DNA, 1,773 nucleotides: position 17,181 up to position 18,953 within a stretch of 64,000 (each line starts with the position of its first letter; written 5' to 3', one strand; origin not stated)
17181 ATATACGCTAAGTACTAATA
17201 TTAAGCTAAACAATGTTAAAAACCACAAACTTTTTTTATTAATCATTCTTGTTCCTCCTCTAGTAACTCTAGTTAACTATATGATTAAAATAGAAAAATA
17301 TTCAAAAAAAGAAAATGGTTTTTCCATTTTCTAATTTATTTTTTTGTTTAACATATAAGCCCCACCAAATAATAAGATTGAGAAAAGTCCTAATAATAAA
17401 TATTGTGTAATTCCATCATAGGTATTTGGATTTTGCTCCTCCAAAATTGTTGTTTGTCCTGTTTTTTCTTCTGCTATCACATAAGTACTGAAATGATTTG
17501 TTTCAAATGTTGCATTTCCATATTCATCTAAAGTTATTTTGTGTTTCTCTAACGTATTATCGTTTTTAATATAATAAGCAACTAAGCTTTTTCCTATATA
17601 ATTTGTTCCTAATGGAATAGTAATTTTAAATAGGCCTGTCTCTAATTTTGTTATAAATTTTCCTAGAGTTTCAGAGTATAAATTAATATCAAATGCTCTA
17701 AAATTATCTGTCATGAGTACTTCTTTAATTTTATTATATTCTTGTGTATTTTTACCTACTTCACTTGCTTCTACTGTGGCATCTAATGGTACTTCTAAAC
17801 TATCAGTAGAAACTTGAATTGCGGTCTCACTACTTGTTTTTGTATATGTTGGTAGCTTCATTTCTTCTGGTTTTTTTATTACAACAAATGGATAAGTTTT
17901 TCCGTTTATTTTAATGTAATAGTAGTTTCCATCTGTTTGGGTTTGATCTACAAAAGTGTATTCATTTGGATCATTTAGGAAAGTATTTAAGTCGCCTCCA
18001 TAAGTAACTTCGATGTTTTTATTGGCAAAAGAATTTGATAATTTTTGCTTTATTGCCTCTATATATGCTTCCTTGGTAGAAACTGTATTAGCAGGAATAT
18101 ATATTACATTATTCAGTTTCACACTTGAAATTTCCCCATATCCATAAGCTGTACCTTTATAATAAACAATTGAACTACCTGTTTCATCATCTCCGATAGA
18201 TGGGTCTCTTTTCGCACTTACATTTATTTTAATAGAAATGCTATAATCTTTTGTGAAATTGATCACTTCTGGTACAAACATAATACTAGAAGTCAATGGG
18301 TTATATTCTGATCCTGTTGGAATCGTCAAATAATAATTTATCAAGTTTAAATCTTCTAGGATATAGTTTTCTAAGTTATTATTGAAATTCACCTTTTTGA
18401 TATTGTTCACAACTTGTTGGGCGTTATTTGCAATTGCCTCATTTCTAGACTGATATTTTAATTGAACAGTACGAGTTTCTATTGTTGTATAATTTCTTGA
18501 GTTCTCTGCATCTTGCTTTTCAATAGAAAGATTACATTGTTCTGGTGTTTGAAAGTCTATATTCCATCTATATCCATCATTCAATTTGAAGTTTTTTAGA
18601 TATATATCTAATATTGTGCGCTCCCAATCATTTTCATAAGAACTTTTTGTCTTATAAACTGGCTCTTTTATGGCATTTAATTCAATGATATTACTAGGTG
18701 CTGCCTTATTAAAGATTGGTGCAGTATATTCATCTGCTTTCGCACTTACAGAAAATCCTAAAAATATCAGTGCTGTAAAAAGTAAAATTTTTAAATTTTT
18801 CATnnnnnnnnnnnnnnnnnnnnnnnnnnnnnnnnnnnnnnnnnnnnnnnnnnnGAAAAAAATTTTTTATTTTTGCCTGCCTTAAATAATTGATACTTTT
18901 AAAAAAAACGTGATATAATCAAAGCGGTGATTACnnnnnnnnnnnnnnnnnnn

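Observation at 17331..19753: Divergent class B sortase and a cognate surface protein with a non-canonical NPNTY sorting signal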

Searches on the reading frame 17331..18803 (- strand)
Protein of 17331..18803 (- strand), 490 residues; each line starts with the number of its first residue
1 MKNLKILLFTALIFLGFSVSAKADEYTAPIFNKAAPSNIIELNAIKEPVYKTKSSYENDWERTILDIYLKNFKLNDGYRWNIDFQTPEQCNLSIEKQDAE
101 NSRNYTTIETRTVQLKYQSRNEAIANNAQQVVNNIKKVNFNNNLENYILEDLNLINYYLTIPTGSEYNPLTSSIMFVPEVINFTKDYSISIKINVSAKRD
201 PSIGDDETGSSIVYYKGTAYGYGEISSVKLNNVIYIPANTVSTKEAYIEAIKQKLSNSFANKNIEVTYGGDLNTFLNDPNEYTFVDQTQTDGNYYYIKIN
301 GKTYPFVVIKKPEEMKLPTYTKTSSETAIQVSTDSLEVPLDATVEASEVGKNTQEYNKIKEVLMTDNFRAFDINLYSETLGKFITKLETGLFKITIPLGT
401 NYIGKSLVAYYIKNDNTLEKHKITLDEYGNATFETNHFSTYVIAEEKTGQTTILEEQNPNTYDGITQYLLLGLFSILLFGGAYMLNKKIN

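Call 3: search_protein_families(library=pfam, proteins=[window:17331-18803:-], max_evalue=0.1)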
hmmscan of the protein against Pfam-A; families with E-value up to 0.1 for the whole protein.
window:17331-18803:- (490 aa): 0 families

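Call 4: search_protein_families(library=ncbifam, proteins=[window:17331-18803:-], max_evalue=0.1)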
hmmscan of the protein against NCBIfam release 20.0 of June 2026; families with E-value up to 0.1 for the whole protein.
window:17331-18803:- (490 aa): 1 family
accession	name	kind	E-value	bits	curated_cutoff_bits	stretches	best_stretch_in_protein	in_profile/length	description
NF004737.0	PRK06074.2-4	equivalog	0.057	13.4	144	0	131-203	11-78/150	NADH-quinone oxidoreductase subunit C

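Call 5: find_homologous_proteins(query=window:17331-18803:-)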
Query window:17331-18803:- (490 aa): 96 proteins with E <= 0.001 among 8000 candidates.
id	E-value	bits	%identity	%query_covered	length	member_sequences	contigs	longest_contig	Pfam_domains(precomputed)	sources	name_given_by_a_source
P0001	0.0e+0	1069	100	100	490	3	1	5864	-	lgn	-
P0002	4.0e-104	367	42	100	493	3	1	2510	-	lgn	-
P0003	2.2e-101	358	42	100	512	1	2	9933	-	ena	-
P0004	2.7e-98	348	41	98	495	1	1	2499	-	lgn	-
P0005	9.6e-62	227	37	82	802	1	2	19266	-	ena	-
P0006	3.7e-57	212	33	100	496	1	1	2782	-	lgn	-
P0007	5.1e-57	212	33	100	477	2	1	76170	-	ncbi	ncbi:MAG: hypothetical protein ACI31S_02095 [Bacilli bacterium]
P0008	1.6e-56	210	40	70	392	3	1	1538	-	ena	-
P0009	1.9e-55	206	37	70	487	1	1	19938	-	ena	-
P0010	2.2e-55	206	31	100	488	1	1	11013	-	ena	-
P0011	3.2e-54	202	30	100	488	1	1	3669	-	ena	-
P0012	3.7e-53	199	36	70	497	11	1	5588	-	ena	-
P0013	2.8e-52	196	36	70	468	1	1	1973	-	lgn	-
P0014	3.7e-52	196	31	96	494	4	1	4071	-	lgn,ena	-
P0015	2.4e-51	193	33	100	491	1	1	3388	-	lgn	-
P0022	1.1e-49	187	34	90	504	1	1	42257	-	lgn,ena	-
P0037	4.8e-46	175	34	70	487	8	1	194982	-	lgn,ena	-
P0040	1.5e-45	174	39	61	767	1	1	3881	-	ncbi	-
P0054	1.7e-42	164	36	65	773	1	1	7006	-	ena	-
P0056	2.7e-41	160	30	99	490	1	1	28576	-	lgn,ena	-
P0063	1.2e-40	158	36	62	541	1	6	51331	-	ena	-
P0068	1.5e-39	154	32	91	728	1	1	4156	-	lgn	-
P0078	2.0e-37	147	31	74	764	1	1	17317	-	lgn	-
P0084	3.7e-33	133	29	83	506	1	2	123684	-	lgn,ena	-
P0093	4.6e-10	57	42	25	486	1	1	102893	-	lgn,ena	-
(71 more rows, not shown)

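Call 9: search_solved_structures(query=window:17331-18803:-, max_evalue=10)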
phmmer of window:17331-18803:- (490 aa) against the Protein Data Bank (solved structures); distinct sequences matched with E-value up to 10: 2.
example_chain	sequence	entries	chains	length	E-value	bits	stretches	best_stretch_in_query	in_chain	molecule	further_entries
7w5z_7C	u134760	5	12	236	0.35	12.7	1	384-486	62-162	Cytochrome c oxidase subunit 7C | NADH dehydrogenase [ubiquinone] 1 beta subcomplex subunit 8, mitochondrial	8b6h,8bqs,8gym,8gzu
6fuz_N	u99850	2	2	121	1.4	10.7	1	207-268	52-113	nanobody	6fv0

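Call 32: predict_structure(alignment_id=A1)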
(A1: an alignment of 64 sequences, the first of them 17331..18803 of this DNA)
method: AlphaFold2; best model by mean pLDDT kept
length: 490 residues; sequences in the alignment: 64
mean_pLDDT: 89.1   pTM: 0.81
mean pLDDT of the five models: 89.1, 88.2, 87.3, 87.0, 86.4
residues with pLDDT >= 90: 354; 70-90: 90; 50-70: 28; < 50: 18
segments of 3 or more residues with pLDDT < 50: 18-21, 451-463
pLDDT, mean of each block of 10 residues (from residue 1): 71 60 69 94 95 69 93 92 95 95 94 97 95 91 85 95 71 94 94 88 86 95 92 97 98 92 90 86 90 96 96 94 95 95 96 96 95 94 93 97 96 94 97 97 85 46 68 91 81
secondary structure, 60 per line:
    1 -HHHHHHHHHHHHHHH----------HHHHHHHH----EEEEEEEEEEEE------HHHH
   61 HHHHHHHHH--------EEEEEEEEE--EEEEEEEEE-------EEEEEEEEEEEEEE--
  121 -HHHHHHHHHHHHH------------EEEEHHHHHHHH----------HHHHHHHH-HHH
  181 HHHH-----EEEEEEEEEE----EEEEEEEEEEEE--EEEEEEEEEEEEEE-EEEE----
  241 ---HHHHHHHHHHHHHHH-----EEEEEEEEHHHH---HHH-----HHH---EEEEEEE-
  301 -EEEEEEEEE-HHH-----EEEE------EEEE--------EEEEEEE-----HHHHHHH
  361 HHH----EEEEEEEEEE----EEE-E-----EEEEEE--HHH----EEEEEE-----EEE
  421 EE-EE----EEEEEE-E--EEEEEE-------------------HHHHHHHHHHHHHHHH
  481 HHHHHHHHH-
elements in order: H2-16 H27-34 E39-50 H57-69 E78-86 E89-97 E105-118 H122-134 E147-150 H151-158 H169-176 H178-184 E190-199 E204-215 E218-231 E233-236 H244-258 E264-271 H272-275 E293-299 E302-310 E320-323 E330-333 E342-348 H354-363 E368-377 E382-384 E392-397 E407-412 E418-422 E430-435 E440-445 H465-489

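Call 35: fold_search(model_id=the predicted structure, library=pdb)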
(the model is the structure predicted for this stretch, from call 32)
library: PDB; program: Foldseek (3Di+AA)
matches with E <= 10: 830; with E <= 0.001: 0
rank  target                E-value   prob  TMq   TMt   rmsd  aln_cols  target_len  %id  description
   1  5a55                  4.5e-03  0.75  0.12  0.06  16.3       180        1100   13  The native structure of GH101 from Streptococcus pneumoniae TIGR4 (released 2015-09-02)
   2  6hhu_A                5.7e-03  0.09  0.11  0.10  27.8       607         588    8  Structure of the Bacillus anthracis Sap S-layer assembly domain (released 2019-07-24)
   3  9m0b_A                1.8e-02  0.85  0.13  0.09   6.6       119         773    9  Crystal structure of alpha-agarase AGA from Catenovulum maritimum (released 2026-03-04)
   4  6ag0_A                1.8e-02  0.77  0.09  0.09  12.2        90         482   18  The X-ray Crystallographic Structure of Maltooligosaccharide-forming Amylase from Bacillus stearothermophilus STB04 (released 2018-10-10)
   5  5axg_B                1.9e-02  0.77  0.11  0.10   5.7       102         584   15  Crystal structure of thermophilic dextranase from Thermoanaerobacter pseudethanolicus (released 2015-11-11)
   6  5axh_B                2.2e-02  0.72  0.11  0.09   6.0       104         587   16  Crystal structure of thermophilic dextranase from Thermoanaerobacter pseudethanolicus, D312G mutant in complex with is (released 2015-11-11)
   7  4cyf_A                2.4e-02  0.30  0.16  0.16  23.9       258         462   10  The structure of vanin-1: defining the link between metabolic disease, oxidative stress and inflammation (released 2014-12-10)
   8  3ecq_A                2.6e-02  0.44  0.11  0.05  16.3       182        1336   13  Endo-alpha-N-acetylgalactosaminidase from Streptococcus pneumoniae: SeMet structure (released 2008-09-09)
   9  8bz5_D                2.9e-02  0.03  0.07  0.06  25.2       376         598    9  Crystal structure of the L. monocytogenes RmlT in complex with HEPES (released 2023-12-27)
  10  6m3q_E                3.1e-02  0.38  0.18  0.19  19.0       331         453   13  Crystal structure of AnkB/beta4-spectrin complex (released 2020-05-13)
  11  8bz6_B                3.1e-02  0.08  0.11  0.10  23.6       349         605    9  Crystal structure of the L. monocytogenes RmlT in complex with UDP-glucose (released 2023-12-27)
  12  4yfd_A                3.3e-02  0.06  0.11  0.11  37.3       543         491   10  Crystal structure PTP delta Ig1-Fn2 in complex with IL-1RAcP (released 2015-05-06)
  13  9m0b_B                3.7e-02  0.80  0.15  0.10   6.8       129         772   11  Crystal structure of alpha-agarase AGA from Catenovulum maritimum (released 2026-03-04)
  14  4uzu                  4.6e-02  0.57  0.09  0.09  12.2        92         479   17  Three-dimensional structure of a variant `Termamyl-like' Geobacillus stearothermophilus alpha-amylase at 1.9 A resolutio (released 2015-01-14)
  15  6toy                  4.6e-02  0.51  0.10  0.10  15.3       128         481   10  Crystal structure of Bacillus paralicheniformis wild-type alpha-amylase (released 2020-10-14)
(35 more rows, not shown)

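Call 69: find_encoding_contigs(protein=window:17331-18803:-, flank=3000, max_places=4)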
Protein window:17331-18803:- (490 aa): no gene with exactly this product is on record in the collection.

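Call 70: find_encoding_contigs(protein=P0001, flank=3000, max_places=4)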
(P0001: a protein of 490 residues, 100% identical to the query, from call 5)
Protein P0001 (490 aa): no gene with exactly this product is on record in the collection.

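Call 73: search_protein_families(library=pfam, proteins=[P0005, P0040, P0054, P0068, P0078], max_evalue=0.001)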
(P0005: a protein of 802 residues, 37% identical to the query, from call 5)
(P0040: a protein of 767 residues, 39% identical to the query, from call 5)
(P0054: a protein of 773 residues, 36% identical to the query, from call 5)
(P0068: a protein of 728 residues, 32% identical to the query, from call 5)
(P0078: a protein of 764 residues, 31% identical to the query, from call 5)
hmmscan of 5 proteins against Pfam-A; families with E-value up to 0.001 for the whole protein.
P0005 (802 aa): 1 family
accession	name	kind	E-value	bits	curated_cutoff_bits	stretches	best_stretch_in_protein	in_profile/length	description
PF18890.5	FANCL_d2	-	0.00011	23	23.7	0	248-280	28-60/91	FANCL UBC-like domain 2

P0040 (767 aa): 0 families

P0054 (773 aa): 0 families

P0068 (728 aa): 0 families

P0078 (764 aa): 0 families

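Call 79: find_encoding_contigs(protein=P0056, flank=5000, max_places=1)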
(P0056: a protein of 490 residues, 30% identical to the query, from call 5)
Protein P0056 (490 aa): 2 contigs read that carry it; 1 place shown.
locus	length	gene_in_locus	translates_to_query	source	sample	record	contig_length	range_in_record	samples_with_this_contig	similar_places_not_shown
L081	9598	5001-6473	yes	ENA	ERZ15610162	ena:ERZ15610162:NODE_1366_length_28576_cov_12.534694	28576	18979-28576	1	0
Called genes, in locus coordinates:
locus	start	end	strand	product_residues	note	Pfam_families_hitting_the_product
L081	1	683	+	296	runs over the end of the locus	PF01545:Cation_efflux, PF16916:ZT_dimer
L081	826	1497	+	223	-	PF03006:HlyIII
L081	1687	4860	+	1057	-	PF00005:ABC_tran, PF02463:SMC_N (faint), PF13304:AAA_21 (faint), PF02687:FtsX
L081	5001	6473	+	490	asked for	-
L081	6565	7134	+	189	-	PF00440:TetR_N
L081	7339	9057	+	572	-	PF00501:AMP-binding, PF23562:AMP-binding_C_3 (weak)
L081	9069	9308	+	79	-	PF00550:PP-binding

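Call 80: find_encoding_contigs(protein=P0022, flank=5000, max_places=1)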
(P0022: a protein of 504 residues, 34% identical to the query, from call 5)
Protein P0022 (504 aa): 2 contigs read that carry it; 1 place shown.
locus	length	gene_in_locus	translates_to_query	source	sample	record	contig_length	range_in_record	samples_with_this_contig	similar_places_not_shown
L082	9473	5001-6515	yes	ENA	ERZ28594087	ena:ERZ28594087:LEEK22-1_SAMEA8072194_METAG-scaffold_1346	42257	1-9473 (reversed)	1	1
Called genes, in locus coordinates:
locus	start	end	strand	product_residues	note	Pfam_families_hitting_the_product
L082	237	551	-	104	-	PF01555:N6_N4_Mtase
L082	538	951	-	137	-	PF01555:N6_N4_Mtase (weak)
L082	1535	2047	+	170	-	PF26096:DUF8033 (weak)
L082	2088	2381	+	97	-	PF01250:Ribosomal_S6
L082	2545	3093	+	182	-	PF00239:Resolvase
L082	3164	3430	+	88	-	-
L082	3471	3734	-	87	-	PF13560:HTH_31 (weak), PF12844:HTH_19 (weak), PF01381:HTH_3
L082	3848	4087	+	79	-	-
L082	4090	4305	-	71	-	PF13443:HTH_26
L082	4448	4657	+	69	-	-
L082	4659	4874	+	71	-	-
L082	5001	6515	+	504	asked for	-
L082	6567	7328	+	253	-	PF04203:Sortase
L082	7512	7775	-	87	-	-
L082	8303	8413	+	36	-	-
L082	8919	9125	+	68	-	PF01471:PG_binding_1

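Call 81: find_encoding_contigs(protein=P0093, flank=5000, max_places=1)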
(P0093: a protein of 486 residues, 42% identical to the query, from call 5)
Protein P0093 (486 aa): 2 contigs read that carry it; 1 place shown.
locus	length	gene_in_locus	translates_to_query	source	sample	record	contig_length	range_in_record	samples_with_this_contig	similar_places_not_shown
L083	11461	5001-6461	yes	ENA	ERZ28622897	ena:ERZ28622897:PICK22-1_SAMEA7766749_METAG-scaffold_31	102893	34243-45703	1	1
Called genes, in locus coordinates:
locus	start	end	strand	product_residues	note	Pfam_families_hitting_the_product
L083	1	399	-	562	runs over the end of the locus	PF00239:Resolvase, PF07508:Recombinase, PF13408:Zn_ribbon_recom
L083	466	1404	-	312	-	-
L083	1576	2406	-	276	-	-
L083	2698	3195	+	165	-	PF13443:HTH_26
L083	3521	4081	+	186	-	PF00589:Phage_integrase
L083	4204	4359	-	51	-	-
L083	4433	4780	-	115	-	PF12844:HTH_19, PF01381:HTH_3, PF13443:HTH_26 (weak), PF13560:HTH_31 (weak)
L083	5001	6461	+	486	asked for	-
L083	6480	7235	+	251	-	PF04203:Sortase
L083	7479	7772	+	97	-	PF20648:DUF6809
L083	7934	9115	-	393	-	PF14192:DUF4314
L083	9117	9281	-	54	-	-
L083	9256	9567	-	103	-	-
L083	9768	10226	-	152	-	PF13958:ToxN_toxin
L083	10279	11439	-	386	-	PF12846:AAA_10, PF19044:P-loop_TraG (weak), PF01935:DUF87 (weak)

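Call 84: find_encoding_contigs(protein=P0007, flank=4000, max_places=1)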
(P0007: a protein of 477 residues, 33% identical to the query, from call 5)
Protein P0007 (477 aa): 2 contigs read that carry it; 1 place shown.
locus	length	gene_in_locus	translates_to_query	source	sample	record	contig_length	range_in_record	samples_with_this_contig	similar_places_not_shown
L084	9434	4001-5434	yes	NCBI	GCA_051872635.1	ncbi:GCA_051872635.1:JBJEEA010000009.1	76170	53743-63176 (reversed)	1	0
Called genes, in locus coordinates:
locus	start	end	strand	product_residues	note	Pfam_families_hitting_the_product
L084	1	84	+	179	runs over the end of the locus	PF00210:Ferritin (faint), PF02915:Rubrerythrin, PF21349:RUBY_RBDX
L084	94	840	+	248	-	PF00106:adh_short, PF08659:KR, PF23441:SDR, PF13561:adh_short_C2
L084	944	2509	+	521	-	PF06161:DUF975, PF06541:ABC_trans_CmpB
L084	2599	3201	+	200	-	PF01613:Flavin_Reduct, PF21349:RUBY_RBDX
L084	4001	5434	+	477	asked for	-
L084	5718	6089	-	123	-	-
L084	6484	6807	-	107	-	PF02308:MgtC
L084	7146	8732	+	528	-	PF20720:nSTAND3 (faint), PF05621:TniB (faint), PF13191:AAA_16 (faint), PF20703:nSTAND1 (weak), PF00004:AAA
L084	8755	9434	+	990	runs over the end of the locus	-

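Call 85: find_encoding_contigs(protein=P0084, flank=4000, max_places=1)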
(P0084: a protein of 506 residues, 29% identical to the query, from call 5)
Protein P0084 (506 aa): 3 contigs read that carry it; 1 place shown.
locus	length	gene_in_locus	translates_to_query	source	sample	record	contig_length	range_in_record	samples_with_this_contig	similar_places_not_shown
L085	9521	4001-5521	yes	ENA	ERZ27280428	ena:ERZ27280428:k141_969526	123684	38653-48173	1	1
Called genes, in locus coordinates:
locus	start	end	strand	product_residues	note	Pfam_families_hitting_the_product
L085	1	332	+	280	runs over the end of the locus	-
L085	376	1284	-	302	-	PF11858:DUF3378, PF01351:RNase_HII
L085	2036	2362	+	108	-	-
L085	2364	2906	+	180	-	-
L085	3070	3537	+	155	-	-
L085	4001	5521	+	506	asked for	-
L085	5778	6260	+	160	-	PF00190:Cupin_1 (weak), PF07883:Cupin_2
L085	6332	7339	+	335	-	-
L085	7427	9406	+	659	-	PF00456:Transketolase_N, PF13292:DXP_synthase_N (faint), PF02779:Transket_pyr, PF22613:Transketolase_C_1, PF02780:Transketolase_C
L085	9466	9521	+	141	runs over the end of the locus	PF10747:SirA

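Call 86: find_encoding_contigs(protein=P0063, flank=4000, max_places=1)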
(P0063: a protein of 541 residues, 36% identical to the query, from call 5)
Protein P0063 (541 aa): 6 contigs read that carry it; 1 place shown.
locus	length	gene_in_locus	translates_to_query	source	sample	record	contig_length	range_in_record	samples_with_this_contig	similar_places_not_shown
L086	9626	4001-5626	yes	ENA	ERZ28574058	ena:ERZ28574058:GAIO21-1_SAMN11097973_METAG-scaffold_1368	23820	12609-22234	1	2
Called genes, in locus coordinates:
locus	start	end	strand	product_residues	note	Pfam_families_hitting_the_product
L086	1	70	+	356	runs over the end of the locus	PF03193:RsgA_GTPase, PF00005:ABC_tran, PF01926:MMR_HSR1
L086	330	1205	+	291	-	PF00005:ABC_tran, PF13304:AAA_21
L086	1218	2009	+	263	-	PF12679:ABC2_membrane_2, PF12730:ABC2_membrane_4 (weak), PF13346:ABC2_membrane_5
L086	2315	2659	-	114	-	PF00665:rve, PF13683:rve_3, PF13333:rve_2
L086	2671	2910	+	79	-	-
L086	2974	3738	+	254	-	PF04203:Sortase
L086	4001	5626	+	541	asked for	-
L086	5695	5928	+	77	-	-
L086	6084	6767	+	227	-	PF18917:LiaI-LiaF-like_TM1 (faint), PF22570:LiaF-TM, PF09922:LiaF-like_C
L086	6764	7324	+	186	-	PF13349:DUF4097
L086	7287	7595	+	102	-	-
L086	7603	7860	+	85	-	PF12674:Zn_ribbon_2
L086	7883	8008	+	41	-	-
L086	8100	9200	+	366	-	PF03193:RsgA_GTPase, PF10662:PduV-EutP (faint), PF00005:ABC_tran (weak), PF01926:MMR_HSR1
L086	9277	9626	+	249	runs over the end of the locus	PF00376:MerR, PF13411:MerR_1, PF00376:MerR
